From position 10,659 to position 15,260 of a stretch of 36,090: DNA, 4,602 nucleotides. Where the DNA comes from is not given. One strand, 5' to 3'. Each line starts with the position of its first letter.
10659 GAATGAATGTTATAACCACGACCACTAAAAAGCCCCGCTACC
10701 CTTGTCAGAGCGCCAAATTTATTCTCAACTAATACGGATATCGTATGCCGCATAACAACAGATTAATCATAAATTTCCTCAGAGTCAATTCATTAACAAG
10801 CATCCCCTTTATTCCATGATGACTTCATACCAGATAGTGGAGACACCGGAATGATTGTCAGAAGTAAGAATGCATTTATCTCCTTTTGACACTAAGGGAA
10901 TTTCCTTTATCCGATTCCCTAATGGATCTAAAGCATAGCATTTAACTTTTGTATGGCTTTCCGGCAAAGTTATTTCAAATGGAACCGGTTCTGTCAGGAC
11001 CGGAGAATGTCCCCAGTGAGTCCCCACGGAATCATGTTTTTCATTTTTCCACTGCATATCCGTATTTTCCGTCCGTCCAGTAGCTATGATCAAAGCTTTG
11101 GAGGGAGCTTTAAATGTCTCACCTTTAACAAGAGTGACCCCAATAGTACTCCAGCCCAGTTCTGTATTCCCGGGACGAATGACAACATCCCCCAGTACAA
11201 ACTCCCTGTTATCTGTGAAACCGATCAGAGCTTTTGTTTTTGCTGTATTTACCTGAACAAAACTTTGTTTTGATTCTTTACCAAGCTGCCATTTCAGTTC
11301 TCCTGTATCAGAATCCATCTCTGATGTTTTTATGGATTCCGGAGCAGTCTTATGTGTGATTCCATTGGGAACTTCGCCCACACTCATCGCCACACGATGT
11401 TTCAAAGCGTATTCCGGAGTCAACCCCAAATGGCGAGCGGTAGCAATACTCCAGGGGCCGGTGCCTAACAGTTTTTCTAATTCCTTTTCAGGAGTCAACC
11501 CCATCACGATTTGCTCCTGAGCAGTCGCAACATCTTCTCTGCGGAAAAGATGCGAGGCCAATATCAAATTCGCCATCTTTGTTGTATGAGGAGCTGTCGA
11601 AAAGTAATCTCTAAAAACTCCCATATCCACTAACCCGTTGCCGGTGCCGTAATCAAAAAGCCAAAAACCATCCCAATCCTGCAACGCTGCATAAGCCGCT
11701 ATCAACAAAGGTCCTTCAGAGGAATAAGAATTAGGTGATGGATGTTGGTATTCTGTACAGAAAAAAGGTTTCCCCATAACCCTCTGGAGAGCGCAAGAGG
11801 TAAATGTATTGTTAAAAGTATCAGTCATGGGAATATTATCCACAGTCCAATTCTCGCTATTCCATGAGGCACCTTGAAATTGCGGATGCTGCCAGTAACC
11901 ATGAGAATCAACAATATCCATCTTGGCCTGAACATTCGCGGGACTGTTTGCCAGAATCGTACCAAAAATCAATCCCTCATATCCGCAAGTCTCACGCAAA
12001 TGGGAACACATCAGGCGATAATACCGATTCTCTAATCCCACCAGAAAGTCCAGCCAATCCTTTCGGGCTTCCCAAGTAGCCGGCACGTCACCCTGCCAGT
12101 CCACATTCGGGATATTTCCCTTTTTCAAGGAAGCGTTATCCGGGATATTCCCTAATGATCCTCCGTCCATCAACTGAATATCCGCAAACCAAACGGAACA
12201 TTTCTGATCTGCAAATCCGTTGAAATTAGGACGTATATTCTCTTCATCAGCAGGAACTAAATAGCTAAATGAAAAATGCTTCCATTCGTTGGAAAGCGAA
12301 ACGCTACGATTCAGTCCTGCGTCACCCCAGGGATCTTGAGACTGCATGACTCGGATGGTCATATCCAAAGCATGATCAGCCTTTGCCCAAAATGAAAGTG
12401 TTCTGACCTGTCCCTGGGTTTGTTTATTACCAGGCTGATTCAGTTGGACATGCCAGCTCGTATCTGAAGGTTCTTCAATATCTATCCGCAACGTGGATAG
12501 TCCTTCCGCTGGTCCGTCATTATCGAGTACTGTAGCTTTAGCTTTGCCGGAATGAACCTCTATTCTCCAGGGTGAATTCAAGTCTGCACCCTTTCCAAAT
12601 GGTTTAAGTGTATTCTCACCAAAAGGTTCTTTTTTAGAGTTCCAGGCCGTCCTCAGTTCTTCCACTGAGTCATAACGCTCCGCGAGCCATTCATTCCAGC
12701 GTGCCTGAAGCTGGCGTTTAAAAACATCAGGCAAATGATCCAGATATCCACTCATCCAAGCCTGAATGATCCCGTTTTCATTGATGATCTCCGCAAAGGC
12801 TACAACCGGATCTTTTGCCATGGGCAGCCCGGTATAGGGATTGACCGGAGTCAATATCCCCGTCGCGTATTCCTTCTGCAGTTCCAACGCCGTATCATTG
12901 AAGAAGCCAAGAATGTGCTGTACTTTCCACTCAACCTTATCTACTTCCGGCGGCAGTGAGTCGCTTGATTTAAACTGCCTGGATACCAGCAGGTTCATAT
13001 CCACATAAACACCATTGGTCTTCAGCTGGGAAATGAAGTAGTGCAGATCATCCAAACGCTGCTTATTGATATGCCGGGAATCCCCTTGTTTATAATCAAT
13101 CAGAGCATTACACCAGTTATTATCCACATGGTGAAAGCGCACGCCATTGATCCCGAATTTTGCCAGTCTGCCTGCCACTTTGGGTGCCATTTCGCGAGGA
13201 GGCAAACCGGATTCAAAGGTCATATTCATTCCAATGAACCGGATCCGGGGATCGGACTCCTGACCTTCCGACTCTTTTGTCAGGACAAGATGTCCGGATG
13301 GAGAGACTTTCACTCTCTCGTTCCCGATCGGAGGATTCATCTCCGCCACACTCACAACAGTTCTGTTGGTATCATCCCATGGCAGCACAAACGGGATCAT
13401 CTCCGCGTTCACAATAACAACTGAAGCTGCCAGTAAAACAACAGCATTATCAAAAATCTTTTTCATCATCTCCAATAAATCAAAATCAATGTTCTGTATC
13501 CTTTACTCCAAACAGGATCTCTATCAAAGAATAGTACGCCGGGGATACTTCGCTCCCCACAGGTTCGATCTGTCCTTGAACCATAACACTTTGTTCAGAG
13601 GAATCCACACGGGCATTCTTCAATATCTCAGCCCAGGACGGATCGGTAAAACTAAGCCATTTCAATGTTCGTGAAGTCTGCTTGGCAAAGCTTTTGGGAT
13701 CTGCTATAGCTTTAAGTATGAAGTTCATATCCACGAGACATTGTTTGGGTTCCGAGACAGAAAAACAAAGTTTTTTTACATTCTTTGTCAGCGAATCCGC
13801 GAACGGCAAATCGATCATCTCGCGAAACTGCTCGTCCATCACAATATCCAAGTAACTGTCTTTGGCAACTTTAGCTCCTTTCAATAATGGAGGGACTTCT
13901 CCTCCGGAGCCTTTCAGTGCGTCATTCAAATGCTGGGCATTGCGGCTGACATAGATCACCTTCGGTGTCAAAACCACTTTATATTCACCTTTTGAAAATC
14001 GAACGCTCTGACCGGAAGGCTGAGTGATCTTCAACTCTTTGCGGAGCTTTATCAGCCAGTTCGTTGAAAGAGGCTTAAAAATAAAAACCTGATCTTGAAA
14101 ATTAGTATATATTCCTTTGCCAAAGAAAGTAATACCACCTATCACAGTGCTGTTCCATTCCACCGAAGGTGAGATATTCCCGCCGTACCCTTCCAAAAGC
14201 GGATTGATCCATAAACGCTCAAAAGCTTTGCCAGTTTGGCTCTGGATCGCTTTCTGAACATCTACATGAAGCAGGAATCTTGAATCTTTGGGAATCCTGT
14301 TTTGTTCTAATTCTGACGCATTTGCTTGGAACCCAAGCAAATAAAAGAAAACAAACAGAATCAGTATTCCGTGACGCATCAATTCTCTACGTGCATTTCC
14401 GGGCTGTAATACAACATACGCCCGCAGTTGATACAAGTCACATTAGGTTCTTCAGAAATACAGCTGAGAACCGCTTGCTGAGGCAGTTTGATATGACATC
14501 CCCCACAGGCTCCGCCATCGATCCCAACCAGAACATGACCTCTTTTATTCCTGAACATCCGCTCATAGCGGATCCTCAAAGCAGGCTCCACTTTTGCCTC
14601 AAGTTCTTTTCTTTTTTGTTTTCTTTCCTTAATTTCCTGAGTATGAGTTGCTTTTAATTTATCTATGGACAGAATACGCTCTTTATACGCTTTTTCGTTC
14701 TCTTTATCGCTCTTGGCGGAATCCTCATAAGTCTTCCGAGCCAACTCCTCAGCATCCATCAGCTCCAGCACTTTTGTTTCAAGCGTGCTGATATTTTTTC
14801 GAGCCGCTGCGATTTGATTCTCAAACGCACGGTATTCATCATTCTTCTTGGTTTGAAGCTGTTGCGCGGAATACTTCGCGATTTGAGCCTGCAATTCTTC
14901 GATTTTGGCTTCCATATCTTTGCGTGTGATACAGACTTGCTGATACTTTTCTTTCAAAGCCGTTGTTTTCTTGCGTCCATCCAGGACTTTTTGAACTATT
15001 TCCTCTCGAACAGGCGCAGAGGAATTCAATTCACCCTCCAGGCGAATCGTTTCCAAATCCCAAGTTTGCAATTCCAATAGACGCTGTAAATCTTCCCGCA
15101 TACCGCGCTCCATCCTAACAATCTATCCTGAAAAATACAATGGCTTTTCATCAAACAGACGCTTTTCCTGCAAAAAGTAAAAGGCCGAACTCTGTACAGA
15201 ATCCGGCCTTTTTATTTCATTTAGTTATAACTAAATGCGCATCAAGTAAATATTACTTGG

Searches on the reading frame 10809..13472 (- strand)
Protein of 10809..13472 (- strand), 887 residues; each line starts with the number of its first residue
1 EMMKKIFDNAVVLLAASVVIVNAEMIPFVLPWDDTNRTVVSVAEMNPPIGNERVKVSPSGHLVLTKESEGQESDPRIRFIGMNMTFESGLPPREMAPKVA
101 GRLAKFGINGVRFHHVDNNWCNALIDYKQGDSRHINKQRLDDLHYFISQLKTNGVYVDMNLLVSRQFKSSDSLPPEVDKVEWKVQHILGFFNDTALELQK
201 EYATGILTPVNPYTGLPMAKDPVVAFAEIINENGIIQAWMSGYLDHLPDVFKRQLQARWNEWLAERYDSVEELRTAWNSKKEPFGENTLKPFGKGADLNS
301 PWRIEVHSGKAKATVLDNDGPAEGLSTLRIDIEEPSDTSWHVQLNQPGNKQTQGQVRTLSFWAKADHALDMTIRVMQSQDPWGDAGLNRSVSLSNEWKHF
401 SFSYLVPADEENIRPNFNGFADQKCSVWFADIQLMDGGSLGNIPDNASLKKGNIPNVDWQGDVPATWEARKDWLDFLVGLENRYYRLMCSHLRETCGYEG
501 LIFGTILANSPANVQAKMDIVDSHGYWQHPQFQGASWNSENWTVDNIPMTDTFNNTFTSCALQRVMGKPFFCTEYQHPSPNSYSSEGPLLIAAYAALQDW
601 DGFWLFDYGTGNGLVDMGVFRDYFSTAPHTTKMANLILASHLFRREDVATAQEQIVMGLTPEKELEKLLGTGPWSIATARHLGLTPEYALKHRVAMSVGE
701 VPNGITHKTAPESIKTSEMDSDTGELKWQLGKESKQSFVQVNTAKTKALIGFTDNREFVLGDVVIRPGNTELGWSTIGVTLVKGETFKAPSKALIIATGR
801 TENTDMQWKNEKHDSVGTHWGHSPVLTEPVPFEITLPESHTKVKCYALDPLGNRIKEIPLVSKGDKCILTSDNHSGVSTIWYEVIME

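Call 33: search_protein_families(library=pfam, proteins=[window:10809-13472:-], max_evalue=0.001)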
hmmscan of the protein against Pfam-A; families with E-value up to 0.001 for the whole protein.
window:10809-13472:- (887 aa): 1 family
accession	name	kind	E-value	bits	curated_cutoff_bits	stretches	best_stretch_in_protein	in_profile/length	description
PF02018.23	CBM_4_9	-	2.6e-07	31.5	25.9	1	302-419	17-131/136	Carbohydrate binding domain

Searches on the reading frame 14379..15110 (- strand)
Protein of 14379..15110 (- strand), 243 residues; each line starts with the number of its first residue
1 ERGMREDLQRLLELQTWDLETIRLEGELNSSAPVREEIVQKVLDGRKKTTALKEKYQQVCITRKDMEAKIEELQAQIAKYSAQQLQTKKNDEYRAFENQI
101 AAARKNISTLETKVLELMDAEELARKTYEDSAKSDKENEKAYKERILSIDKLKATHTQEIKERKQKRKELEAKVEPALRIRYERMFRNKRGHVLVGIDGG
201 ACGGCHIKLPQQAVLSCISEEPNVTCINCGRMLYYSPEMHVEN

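Call 33: search_protein_families(library=pfam, proteins=[window:14379-15110:-], max_evalue=0.001)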
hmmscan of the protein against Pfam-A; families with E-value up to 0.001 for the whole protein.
window:14379-15110:- (243 aa): 1 family
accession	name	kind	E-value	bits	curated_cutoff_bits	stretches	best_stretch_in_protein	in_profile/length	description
PF02591.20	Zn_ribbon_9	-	1.4e-05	25.6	29.1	1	201-233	1-33/33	C4-type zinc ribbon domain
